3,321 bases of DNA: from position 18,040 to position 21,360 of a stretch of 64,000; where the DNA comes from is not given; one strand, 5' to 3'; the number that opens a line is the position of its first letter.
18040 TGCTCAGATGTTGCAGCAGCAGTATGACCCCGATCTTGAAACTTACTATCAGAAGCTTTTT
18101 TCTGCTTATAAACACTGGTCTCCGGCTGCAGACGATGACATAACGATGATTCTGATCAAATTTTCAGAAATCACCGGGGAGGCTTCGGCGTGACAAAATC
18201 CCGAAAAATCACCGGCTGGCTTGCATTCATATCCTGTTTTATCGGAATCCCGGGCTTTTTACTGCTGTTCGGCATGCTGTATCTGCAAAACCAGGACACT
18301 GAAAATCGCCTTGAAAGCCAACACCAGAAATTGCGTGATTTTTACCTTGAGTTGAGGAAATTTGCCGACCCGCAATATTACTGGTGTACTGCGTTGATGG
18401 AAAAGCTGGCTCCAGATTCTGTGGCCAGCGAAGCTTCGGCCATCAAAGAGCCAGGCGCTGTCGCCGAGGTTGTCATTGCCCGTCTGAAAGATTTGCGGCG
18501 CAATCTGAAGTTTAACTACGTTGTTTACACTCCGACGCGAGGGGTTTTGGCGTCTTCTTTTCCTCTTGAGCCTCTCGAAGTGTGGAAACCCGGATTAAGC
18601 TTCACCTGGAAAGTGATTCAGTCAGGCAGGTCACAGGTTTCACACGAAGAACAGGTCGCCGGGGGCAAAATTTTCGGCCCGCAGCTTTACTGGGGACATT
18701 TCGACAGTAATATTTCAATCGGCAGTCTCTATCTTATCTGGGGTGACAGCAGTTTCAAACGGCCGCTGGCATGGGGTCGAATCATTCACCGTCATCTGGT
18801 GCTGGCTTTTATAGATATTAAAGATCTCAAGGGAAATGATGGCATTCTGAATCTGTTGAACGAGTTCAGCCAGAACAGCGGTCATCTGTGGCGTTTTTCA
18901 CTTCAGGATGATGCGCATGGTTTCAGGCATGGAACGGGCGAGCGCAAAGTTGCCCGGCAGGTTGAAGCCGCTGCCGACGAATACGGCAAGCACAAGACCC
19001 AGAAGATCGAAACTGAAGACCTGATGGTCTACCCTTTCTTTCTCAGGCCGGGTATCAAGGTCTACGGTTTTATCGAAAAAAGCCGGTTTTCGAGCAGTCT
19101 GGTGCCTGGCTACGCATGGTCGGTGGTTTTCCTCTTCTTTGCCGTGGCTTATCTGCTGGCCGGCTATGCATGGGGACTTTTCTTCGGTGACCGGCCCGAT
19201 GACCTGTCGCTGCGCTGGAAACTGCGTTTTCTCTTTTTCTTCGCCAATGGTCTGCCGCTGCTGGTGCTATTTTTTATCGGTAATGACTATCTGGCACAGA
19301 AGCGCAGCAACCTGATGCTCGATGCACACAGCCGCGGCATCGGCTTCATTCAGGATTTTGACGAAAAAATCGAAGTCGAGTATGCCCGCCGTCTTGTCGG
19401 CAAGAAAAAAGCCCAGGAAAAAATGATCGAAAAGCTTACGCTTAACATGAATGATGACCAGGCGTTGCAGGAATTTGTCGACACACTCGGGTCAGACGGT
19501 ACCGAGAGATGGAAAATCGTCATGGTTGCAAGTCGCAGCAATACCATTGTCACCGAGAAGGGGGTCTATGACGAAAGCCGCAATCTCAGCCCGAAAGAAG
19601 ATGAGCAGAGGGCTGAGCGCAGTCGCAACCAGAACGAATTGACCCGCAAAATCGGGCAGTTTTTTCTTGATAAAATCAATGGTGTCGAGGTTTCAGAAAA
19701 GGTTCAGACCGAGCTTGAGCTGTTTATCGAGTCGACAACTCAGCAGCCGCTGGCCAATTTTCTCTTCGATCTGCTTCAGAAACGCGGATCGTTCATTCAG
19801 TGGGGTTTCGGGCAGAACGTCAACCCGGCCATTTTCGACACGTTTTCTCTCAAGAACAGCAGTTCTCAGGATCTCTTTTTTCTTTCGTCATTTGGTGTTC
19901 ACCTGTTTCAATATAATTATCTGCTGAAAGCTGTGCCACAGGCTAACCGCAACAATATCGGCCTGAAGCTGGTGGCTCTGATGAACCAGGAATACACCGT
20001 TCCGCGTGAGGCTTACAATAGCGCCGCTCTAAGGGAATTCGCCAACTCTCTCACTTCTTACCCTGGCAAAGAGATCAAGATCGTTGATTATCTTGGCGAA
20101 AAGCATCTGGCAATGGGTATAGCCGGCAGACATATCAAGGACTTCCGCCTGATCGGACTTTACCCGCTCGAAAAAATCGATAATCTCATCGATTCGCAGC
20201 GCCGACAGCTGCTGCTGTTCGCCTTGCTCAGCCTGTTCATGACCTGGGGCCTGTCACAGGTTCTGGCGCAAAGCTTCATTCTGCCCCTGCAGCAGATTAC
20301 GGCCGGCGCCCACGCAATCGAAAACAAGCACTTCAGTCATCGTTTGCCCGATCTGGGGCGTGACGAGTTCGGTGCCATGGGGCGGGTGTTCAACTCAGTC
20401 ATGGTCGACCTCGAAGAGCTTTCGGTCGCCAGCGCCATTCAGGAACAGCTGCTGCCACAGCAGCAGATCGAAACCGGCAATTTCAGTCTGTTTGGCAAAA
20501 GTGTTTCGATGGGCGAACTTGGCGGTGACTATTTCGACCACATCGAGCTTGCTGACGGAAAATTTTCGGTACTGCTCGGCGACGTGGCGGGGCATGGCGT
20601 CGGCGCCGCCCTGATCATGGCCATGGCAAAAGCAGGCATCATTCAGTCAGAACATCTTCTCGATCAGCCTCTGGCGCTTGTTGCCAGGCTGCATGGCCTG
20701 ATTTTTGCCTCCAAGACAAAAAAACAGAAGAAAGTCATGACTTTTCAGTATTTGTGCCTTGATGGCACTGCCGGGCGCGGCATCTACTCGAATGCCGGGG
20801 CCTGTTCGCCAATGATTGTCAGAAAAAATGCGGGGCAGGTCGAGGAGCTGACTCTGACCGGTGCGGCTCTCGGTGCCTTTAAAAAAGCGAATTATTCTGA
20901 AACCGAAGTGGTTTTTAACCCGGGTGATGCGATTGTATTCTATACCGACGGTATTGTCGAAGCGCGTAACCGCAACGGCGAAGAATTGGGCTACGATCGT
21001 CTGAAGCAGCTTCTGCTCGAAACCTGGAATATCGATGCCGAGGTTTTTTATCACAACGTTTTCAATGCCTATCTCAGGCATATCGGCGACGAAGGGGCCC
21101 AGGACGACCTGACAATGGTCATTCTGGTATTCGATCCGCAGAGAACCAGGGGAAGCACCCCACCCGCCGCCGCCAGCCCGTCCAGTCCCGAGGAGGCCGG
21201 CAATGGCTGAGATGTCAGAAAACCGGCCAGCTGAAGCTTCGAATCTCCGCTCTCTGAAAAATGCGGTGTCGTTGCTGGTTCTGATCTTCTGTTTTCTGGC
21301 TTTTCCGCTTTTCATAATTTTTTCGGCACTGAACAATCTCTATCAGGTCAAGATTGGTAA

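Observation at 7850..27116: Triplicated pair of giant 4TM-HAMP-PP2C sensor phosphatases in strict A-B-A-B-A-B alternation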

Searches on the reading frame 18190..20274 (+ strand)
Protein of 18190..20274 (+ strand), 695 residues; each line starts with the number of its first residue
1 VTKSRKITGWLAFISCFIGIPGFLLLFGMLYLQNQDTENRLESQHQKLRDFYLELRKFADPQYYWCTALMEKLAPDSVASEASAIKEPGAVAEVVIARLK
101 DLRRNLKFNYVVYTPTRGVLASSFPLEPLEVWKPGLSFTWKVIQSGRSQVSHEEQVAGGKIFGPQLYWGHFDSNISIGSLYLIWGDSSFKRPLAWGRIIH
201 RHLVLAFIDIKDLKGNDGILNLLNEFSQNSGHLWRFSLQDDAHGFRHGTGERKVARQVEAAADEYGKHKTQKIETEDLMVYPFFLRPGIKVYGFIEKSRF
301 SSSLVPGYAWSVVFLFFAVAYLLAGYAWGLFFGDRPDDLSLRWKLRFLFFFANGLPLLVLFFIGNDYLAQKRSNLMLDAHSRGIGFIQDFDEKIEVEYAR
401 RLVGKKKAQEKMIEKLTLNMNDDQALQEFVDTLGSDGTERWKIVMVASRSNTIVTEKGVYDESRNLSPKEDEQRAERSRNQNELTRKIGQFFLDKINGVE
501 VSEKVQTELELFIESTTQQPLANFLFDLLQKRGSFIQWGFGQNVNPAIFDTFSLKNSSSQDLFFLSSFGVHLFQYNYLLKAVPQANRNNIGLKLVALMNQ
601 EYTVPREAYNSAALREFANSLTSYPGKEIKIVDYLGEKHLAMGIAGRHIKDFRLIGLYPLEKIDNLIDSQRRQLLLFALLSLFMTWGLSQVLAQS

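Call 51: predict_structure(alignment_id=A5)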
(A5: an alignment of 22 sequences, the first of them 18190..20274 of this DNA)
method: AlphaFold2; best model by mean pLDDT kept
length: 695 residues; sequences in the alignment: 22
mean_pLDDT: 84.1   pTM: 0.59
mean pLDDT of the five models: 84.1, 83.6, 82.3, 81.6, 80.8
residues with pLDDT >= 90: 121; 70-90: 539; 50-70: 34; < 50: 1
segments of 3 or more residues with pLDDT < 50: none
pLDDT, mean of each block of 10 residues (from residue 1): 86 90 85 81 83 83 86 85 82 90 88 90 88 89 73 86 77 70 81 88 91 81 87 90 84 90 88 90 89 88 70 87 89 82 84 83 84 90 92 88 86 81 80 61 79 81 76 67 83 85 81 78 83 80 80 84 85 88 89 90 87 84 80 87 89 92 89 86 85 77
secondary structure, 60 per line:
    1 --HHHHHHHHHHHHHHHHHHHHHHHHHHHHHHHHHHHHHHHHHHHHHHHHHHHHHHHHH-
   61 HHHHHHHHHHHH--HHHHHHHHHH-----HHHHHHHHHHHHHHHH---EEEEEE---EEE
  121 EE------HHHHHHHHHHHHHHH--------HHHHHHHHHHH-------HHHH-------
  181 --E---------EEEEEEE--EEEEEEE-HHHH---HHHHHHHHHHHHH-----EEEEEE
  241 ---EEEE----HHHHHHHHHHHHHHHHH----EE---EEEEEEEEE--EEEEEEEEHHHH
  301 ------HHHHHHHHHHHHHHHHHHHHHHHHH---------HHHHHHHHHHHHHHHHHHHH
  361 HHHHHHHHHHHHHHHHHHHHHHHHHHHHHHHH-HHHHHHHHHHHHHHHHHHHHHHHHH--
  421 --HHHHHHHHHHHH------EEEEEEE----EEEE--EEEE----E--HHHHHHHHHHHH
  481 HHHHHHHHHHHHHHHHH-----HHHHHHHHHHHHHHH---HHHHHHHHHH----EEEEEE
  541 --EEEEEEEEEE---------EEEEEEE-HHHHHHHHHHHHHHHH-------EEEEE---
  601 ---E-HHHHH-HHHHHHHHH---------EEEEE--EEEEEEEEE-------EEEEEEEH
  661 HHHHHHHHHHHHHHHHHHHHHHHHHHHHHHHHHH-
elements in order (helices of 4 or more, strands of 3 or more residues): H3-59 H61-72 H75-84 H90-105 E109-114 E118-122 H129-143 H152-162 H170-173 E193-199 E202-208 H210-213 H217-229 E235-240 E244-247 H252-268 E278-286 E289-296 H297-300 H307-331 H341-392 H394-418 H423-434 E441-447 E452-455 E458-461 H469-497 H503-517 H521-530 E535-540 E543-552 E562-568 H570-585 E593-597 H606-610 H612-620 E630-634 E637-645 E653-659 H660-694

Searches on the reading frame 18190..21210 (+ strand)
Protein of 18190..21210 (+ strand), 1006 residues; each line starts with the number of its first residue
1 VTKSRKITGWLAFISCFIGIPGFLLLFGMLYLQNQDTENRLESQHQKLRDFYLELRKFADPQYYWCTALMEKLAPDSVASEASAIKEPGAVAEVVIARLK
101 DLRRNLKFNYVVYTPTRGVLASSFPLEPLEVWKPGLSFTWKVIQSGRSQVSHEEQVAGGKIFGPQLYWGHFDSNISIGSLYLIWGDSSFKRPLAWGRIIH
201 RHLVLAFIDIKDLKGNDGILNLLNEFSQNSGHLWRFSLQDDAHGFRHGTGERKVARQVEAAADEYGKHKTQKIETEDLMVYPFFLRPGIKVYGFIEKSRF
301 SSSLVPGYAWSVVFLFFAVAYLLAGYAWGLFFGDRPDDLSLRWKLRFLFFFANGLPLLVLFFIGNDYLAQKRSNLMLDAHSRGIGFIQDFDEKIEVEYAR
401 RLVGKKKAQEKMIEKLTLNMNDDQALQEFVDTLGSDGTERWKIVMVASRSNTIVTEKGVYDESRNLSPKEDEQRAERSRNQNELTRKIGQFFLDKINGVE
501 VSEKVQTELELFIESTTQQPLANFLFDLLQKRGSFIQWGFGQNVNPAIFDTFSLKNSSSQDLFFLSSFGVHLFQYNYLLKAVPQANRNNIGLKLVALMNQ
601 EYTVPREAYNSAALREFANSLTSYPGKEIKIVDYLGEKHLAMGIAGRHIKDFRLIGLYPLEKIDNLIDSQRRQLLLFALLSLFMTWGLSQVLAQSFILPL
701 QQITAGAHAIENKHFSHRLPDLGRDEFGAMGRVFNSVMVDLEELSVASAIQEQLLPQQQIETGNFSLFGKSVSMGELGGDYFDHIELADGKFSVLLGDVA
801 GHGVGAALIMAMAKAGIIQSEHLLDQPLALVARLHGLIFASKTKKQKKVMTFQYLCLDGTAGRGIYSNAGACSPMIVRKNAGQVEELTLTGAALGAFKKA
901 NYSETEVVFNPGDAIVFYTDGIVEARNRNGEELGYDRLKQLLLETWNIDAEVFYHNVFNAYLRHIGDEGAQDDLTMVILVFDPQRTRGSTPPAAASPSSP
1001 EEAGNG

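Call 3: search_protein_families(library=pfam, proteins=[window:18190-21210:+], max_evalue=0.01)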
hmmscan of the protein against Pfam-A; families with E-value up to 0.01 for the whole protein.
window:18190-21210:+ (1006 aa): 2 families
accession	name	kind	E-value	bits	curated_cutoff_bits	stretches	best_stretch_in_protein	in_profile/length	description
PF07228.17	SpoIIE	-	8.1e-35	120.9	25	1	789-979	2-189/192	Stage II sporulation protein E (SpoIIE)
PF00672.30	HAMP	-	8.7e-09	36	25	1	692-741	2-51/53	HAMP domain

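Call 8: search_protein_families(library=ncbifam, proteins=[window:18190-21210:+], max_evalue=0.01)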
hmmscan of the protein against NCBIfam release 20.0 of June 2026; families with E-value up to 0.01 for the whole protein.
window:18190-21210:+ (1006 aa): 12 families
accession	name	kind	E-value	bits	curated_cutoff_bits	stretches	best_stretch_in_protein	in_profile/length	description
NF038263.1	prot_phos_SiaA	equivalog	4e-16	58.7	700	2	745-981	416-657/658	biofilm regulation protein phosphatase SiaA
TIGR02865.1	spore_II_E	equivalog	2.7e-07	29.1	490.8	1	775-978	564-760/764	stage II sporulation protein E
NF007423.1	PRK09966.1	equivalog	4e-07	29.3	325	1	674-751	153-231/390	diguanylate cyclase DgcN/YfiN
NF045505.1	RR_RssB_Pseudo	equivalog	7.5e-06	25.2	700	1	742-925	154-341/394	two-component system response regulator RssB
NF033092.0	HK_WalK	equivalog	4.3e-05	22.3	725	1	675-744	180-249/594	cell wall metabolism sensor histidine kinase WalK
NF011874.0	PRK15347.1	equivalog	0.00011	20.4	852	1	650-739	274-364/921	two component system sensor kinase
NF058527.1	HistKinChvGCaul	equivalog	0.00012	20.9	740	1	582-738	137-296/535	two-component sensor histidine kinase ChvG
NF040691.1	MtrAB_MtrB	equivalog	0.00015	20.9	450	1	649-741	165-257/507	MtrAB system histidine kinase MtrB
NF012163.2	BaeS_SmeS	equivalog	0.00024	20.1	500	1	665-742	157-234/457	sensor histidine kinase efflux regulator BaeS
NF053592.1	HK_near_YfiR_like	equivalog_domain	0.00029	20.5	194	1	674-742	153-222/223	sensor histidine kinase, YfiR-like protein-associated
NF007837.0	PRK10549.1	equivalog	0.0023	16.7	603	1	669-742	161-234/466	envelope stress sensor histidine kinase BaeS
NF008184.0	PRK10935.1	equivalog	0.0029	16.3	553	1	683-744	163-225/565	nitrate/nitrite two-component system sensor histidine kinase NarQ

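Call 14: find_homologous_proteins(query=window:18190-21207:+, max_evalue=1e-10)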
Query window:18190-21207:+ (1006 aa): 59 proteins with E <= 1e-10 among 8000 candidates.
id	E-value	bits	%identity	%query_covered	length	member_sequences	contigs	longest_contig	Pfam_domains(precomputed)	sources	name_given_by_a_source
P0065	0.0e+0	2295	100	100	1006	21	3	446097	PF00672.31,PF07228.18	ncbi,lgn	-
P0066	0.0e+0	2062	89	100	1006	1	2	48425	PF00672.31,PF07228.18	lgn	-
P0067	0.0e+0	2061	89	100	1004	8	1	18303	PF00672.31,PF07228.18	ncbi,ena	-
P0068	0.0e+0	2028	87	100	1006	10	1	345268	PF00672.31,PF07228.18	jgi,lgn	-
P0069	0.0e+0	1992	86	100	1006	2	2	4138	PF00672.31,PF07228.18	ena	-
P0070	0.0e+0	1972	85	100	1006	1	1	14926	PF00672.31,PF07228.18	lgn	-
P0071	0.0e+0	1561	69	99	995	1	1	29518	PF00672.31,PF07228.18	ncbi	-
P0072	0.0e+0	1517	67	99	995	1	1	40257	PF00672.31,PF07228.18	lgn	-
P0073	0.0e+0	1502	67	99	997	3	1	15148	PF00672.31,PF07228.18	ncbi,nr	ncbi:MAG: SpoIIE family protein phosphatase [Candidatus Riflebacteria bacterium]|nr:SpoIIE family pr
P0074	0.0e+0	1486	65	100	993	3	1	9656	PF00672.31,PF07228.18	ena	-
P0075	0.0e+0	1464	66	98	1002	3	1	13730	PF00672.31,PF07228.18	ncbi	-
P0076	0.0e+0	1438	63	99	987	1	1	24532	PF00672.31,PF07228.18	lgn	-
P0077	0.0e+0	1430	63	98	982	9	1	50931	PF00672.31,PF07228.18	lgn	-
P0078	0.0e+0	1427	63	98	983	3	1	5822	PF00672.31,PF07228.18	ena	-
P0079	0.0e+0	1379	62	98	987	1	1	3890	PF00672.31,PF07228.18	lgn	-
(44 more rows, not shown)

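Call 74: find_encoding_contigs(protein=P0065, flank=10000, max_places=3)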
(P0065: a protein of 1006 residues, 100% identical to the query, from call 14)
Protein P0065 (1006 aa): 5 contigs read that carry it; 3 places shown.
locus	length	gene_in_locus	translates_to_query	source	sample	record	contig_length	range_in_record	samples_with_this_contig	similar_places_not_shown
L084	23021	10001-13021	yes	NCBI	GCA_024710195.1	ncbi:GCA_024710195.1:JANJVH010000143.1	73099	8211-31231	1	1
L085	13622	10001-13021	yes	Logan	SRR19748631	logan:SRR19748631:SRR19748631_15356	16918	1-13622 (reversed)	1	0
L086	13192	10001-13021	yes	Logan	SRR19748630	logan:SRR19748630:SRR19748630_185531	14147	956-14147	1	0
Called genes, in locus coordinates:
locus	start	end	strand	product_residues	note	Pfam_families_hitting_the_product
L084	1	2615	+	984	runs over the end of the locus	PF00672:HAMP, PF07228:SpoIIE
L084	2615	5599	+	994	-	PF00672:HAMP (weak), PF07228:SpoIIE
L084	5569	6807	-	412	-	-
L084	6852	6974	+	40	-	-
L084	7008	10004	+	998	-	PF00672:HAMP, PF07228:SpoIIE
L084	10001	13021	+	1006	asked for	PF00672:HAMP, PF07228:SpoIIE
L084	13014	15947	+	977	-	PF00672:HAMP, PF07228:SpoIIE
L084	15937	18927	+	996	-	PF00672:HAMP, PF07228:SpoIIE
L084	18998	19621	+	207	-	PF01726:LexA_DNA_bind, PF00717:Peptidase_S24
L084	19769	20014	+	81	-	-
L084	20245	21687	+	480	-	PF00498:FHA, PF16697:Yop-YscD_cpl (weak), PF01590:GAF (weak), PF13185:GAF_2, PF13492:GAF_3 (weak), PF00990:GGDEF, PF24898:GGDEF_GdpP (weak)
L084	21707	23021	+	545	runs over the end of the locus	PF10087:DUF2325 (weak)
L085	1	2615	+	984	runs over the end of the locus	PF00672:HAMP, PF07228:SpoIIE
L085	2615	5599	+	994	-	PF00672:HAMP (weak), PF07228:SpoIIE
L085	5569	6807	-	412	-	-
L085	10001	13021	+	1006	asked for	PF00672:HAMP, PF07228:SpoIIE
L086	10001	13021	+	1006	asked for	PF00672:HAMP, PF07228:SpoIIE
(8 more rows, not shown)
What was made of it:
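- Checked: Independent gene calls on the source assembly GCA_024710195.1 give the same six products (call 74).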
